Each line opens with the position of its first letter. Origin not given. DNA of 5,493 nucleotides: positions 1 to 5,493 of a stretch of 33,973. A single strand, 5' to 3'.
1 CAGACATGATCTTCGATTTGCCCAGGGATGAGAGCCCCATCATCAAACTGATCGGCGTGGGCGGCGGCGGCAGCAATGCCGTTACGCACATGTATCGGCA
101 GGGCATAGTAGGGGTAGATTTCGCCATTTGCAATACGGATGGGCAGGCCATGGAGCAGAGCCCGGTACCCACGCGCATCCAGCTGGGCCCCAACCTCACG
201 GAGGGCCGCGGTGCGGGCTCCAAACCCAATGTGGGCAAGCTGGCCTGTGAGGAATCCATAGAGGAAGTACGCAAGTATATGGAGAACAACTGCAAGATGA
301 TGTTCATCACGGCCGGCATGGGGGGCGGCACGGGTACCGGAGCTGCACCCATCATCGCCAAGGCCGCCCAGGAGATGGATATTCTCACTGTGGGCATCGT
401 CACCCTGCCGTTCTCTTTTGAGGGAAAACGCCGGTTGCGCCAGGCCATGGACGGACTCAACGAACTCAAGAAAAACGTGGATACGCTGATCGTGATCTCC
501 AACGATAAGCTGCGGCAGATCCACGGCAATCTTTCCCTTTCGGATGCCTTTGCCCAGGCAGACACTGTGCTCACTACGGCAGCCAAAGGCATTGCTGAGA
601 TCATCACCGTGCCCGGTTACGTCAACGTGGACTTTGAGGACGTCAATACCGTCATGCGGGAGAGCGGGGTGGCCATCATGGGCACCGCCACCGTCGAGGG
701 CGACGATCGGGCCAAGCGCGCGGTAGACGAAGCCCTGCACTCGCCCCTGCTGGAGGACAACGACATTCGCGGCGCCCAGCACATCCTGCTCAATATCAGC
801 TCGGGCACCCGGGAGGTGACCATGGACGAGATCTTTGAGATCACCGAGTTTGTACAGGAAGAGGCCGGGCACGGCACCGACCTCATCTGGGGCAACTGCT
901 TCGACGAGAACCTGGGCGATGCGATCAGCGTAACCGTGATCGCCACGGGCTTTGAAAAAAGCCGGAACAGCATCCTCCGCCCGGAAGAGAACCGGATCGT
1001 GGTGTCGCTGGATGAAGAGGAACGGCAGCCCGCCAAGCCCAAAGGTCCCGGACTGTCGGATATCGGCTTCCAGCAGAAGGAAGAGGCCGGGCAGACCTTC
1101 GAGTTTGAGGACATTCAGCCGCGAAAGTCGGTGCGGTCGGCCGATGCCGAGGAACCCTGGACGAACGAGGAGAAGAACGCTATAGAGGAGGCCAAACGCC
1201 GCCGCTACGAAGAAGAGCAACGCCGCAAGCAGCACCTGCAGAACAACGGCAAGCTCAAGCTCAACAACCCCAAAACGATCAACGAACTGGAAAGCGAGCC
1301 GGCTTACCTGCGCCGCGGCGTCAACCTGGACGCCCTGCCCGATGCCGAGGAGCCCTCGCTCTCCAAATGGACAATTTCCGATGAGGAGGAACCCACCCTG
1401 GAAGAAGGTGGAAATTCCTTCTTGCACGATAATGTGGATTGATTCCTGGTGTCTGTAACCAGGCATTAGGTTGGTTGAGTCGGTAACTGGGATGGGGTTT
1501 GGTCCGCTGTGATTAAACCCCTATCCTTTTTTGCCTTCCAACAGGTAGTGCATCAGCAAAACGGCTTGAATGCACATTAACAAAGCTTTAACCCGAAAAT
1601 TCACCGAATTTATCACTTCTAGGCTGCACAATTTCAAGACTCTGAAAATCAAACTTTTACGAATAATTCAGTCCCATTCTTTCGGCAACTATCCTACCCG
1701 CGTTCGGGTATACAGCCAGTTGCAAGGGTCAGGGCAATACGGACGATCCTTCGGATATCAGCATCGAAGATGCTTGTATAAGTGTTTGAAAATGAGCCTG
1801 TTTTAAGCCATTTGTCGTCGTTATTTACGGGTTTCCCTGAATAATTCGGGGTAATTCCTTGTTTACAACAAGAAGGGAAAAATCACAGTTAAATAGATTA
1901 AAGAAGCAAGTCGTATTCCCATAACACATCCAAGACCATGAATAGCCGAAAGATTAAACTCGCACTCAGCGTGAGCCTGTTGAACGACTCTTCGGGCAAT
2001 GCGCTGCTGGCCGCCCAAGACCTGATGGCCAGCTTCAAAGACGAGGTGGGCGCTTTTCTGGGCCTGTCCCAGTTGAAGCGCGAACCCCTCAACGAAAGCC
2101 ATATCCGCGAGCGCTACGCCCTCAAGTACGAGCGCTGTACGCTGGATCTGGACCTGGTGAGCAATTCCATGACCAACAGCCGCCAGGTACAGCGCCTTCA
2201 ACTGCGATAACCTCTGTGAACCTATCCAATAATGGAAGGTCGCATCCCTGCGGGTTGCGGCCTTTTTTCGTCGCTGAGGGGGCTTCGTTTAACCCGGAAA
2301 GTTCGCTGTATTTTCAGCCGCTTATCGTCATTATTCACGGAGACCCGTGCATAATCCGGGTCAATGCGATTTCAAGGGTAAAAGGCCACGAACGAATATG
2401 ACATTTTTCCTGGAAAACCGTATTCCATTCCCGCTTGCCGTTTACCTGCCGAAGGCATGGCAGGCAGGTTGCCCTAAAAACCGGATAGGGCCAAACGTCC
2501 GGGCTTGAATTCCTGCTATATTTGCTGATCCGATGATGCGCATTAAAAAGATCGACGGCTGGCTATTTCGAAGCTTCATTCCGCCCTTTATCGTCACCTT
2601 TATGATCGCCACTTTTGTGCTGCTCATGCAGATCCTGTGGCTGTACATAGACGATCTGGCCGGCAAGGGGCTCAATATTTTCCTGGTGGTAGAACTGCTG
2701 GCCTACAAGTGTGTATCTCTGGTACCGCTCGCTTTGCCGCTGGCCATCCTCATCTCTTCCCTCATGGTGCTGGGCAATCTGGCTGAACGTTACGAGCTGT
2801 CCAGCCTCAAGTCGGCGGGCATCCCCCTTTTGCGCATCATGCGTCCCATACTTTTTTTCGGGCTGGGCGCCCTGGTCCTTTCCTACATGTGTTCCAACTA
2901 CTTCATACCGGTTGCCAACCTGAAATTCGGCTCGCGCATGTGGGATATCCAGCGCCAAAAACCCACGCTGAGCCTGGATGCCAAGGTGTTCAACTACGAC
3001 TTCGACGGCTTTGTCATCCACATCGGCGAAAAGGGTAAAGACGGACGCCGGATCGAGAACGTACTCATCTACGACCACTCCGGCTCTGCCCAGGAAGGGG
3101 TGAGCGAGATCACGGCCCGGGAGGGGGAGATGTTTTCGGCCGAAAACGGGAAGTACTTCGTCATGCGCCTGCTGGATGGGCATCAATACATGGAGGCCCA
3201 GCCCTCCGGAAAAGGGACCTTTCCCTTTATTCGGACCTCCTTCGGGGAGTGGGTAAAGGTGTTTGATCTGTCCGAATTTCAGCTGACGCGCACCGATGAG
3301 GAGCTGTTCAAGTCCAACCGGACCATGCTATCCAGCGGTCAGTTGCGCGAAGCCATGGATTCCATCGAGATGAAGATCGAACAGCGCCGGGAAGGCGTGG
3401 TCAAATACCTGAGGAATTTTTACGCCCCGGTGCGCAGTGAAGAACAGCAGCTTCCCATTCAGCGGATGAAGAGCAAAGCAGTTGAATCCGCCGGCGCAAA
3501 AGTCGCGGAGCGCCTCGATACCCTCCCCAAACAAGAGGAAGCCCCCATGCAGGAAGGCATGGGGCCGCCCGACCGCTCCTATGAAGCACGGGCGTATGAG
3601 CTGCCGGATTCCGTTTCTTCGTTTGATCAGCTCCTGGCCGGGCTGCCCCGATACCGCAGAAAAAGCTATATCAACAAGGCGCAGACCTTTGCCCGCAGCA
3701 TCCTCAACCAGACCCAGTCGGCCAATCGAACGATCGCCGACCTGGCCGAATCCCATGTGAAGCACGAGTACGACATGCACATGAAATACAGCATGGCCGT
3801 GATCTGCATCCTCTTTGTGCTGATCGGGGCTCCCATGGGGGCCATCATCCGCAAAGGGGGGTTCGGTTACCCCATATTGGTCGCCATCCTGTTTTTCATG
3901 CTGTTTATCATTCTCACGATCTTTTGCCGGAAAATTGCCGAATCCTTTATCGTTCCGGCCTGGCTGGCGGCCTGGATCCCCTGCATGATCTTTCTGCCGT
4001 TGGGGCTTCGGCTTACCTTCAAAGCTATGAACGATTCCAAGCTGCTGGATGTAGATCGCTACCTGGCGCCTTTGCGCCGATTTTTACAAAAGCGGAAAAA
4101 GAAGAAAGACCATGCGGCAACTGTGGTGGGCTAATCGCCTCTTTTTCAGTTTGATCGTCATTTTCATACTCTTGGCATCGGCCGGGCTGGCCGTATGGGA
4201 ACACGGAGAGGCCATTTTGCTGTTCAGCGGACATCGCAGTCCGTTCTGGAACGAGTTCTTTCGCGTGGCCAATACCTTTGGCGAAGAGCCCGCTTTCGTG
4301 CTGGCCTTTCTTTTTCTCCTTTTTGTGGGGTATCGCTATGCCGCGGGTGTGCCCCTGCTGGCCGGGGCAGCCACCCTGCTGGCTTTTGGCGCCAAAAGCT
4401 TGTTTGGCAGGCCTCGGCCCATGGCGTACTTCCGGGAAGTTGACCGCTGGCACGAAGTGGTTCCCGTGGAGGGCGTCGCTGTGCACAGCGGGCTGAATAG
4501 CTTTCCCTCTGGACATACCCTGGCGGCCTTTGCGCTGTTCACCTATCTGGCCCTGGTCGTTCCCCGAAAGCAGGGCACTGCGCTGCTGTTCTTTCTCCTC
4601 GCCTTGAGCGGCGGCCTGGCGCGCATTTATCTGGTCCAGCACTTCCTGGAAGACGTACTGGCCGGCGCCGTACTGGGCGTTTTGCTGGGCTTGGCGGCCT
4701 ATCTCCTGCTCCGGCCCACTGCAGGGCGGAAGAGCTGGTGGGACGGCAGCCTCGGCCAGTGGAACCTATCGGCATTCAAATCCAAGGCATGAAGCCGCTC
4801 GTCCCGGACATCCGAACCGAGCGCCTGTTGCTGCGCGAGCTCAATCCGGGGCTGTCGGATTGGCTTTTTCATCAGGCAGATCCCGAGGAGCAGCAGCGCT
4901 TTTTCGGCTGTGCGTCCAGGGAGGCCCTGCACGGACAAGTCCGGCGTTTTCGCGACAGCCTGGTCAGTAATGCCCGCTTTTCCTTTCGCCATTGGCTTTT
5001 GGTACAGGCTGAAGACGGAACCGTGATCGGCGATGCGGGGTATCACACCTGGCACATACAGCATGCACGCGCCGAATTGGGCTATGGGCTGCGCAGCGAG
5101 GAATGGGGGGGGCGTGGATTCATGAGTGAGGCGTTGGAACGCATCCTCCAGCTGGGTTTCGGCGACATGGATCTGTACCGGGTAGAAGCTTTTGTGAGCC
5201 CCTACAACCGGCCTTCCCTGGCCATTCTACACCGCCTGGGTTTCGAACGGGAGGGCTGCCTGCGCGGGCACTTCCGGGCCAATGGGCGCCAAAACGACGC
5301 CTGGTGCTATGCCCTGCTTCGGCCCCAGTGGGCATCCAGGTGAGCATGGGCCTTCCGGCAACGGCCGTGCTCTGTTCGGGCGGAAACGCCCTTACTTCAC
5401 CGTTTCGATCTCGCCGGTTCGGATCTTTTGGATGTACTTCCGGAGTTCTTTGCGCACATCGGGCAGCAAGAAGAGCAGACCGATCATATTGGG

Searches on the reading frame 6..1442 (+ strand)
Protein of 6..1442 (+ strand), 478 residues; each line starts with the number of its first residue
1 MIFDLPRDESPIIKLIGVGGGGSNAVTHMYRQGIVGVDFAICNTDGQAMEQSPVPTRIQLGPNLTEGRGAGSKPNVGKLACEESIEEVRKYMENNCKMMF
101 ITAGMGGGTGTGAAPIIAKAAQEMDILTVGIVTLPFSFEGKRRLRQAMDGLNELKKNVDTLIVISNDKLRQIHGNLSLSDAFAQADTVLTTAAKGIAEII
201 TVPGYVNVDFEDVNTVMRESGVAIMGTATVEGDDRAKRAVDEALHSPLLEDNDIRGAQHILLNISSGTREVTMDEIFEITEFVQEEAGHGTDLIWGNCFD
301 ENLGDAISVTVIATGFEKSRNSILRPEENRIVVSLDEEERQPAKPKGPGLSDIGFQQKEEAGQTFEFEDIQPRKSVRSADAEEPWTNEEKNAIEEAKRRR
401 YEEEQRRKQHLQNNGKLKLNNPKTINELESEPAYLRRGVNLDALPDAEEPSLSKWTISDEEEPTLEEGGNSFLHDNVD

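Call 7: search_protein_families(library=pfam, proteins=[window:6-1442:+], max_evalue=0.001)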
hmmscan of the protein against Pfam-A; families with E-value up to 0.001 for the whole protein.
window:6-1442:+ (478 aa): 2 families
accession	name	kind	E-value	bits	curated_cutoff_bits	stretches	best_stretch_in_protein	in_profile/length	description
PF00091.31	Tubulin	-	6.7e-47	160.7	33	1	13-172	2-188/190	Tubulin/FtsZ family, GTPase domain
PF12327.13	FtsZ_C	-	1.4e-23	83.4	27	1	221-317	1-95/95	FtsZ family, C-terminal domain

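Call 46: list_cluster_members(proteins=[window:6-1442:+, window:13890-15281:-, P0122, P0017, P0019, P0014])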
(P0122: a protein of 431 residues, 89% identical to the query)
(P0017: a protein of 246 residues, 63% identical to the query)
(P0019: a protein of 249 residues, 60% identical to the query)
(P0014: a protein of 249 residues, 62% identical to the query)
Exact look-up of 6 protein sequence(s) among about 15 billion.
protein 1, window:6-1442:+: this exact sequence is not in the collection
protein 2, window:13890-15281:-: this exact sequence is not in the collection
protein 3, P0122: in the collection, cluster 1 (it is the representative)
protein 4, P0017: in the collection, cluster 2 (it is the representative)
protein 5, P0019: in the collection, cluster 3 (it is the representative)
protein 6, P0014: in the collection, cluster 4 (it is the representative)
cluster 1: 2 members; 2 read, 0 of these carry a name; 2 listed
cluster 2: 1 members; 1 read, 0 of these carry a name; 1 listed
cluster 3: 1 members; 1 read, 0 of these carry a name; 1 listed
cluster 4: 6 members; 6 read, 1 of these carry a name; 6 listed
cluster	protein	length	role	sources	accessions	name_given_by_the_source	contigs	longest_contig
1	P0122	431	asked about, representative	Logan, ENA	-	-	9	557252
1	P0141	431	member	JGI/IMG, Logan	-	-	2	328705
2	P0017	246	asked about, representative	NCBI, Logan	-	-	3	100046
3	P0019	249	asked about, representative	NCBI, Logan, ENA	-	-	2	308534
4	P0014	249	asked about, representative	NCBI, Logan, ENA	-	-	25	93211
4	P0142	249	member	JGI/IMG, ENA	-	phosphosulfolactate synthase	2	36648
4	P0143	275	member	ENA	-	-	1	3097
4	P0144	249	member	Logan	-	-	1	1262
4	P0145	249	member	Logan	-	-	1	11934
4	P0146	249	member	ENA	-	-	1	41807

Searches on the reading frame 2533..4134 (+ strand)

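Call 7: search_protein_families(library=pfam, proteins=[window:2533-4134:+], max_evalue=0.001)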
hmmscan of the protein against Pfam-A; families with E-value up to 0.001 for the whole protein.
window:2533-4134:+ (533 aa): 1 family
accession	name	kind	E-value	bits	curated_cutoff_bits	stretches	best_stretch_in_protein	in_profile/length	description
PF03739.19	LptF_LptG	-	6.3e-68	229.8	27.9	2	11-299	3-278/353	Lipopolysaccharide export system permease LptF/LptG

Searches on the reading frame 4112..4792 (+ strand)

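Call 7: search_protein_families(library=pfam, proteins=[window:4112-4792:+], max_evalue=0.001)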
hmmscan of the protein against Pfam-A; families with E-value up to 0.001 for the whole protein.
window:4112-4792:+ (226 aa): 3 families
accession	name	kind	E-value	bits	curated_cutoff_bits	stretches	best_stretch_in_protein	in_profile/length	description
PF01569.27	PAP2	-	2.5e-22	79.4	27.2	1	85-199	10-124/130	PAP2 superfamily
PF14378.12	PAP2_3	-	6e-06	26.6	27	1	63-191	63-186/190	PAP2 superfamily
PF14360.12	PAP2_C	-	0.00088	20.2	27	0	133-192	8-68/74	PAP2 superfamily C-terminal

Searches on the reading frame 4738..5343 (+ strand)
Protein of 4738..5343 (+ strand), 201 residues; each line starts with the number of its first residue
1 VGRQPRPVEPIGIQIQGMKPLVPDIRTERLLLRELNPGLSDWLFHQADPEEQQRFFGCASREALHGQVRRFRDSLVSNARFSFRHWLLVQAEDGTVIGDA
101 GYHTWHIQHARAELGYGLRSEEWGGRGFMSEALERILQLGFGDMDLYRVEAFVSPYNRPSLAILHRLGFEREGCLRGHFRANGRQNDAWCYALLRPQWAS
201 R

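Call 7: search_protein_families(library=pfam, proteins=[window:4738-5343:+], max_evalue=0.001)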
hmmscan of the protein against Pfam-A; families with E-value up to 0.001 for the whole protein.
window:4738-5343:+ (201 aa): 3 families
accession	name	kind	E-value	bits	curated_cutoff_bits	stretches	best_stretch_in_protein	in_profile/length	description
PF13302.13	Acetyltransf_3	-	1.5e-20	74.7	25.4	1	29-170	1-138/138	Acetyltransferase (GNAT) domain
PF00583.31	Acetyltransf_1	-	1.2e-05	26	20.7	1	84-169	34-116/116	Acetyltransferase (GNAT) family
PF13420.13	Acetyltransf_4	-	0.0005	20.6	24.3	0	61-188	27-153/155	Acetyltransferase (GNAT) domain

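Call 44: search_protein_families(library=pfam, proteins=[window:4738-5343:+], max_evalue=1)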
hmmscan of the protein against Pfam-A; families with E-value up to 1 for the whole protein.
window:4738-5343:+ (201 aa): 3 families
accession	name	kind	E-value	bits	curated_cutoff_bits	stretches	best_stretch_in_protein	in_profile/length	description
PF13302.13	Acetyltransf_3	-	1.5e-20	74.7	25.4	1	29-170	1-138/138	Acetyltransferase (GNAT) domain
PF00583.31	Acetyltransf_1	-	1.2e-05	26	20.7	1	84-169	34-116/116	Acetyltransferase (GNAT) family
PF13420.13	Acetyltransf_4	-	0.0005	20.6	24.3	1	61-188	27-153/155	Acetyltransferase (GNAT) domain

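Call 52: search_protein_families(library=ncbifam, proteins=[window:4738-5343:+], max_evalue=0.01)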
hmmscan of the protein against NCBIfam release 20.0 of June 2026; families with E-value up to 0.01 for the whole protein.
window:4738-5343:+ (201 aa): 8 families
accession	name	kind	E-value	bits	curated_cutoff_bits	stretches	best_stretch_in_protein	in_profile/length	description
NF008072.0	PRK10809.1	equivalog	2.6e-11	43.6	190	1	85-200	77-192/194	ribosomal protein S5-alanine N-acetyltransferase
NF000483.1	BlmB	exception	2.3e-09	37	625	1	24-179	11-159/301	bleomycin family antibiotic N-acetyltransferase BlmB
NF011709.0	PRK15130.1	equivalog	4.9e-07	29.8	218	1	106-198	78-169/186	spermidine N1-acetyltransferase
NF000485.1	TlmB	exception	1.1e-06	28.1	625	1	25-181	3-153/292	bleomycin family antibiotic N-acetyltransferase TlmB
NF007539.0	PRK10151.1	equivalog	0.00014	21.5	184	1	94-192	76-173/179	50S ribosomal protein L7/L12-serine acetyltransferase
NF040503.1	resist_ArsN1a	equivalog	0.00059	19.6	170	1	84-188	46-152/159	arsinothricin resistance N-acetyltransferase ArsN1 family A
NF007527.0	PRK10140.1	equivalog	0.0014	18.5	236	1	90-192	56-159/162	N-acetyltransferase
TIGR03585.1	PseH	equivalog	0.002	18.3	93.1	1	85-188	53-152/156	UDP-4-amino-4,6-dideoxy-N-acetyl-beta-L-altrosamine N-acetyltransferase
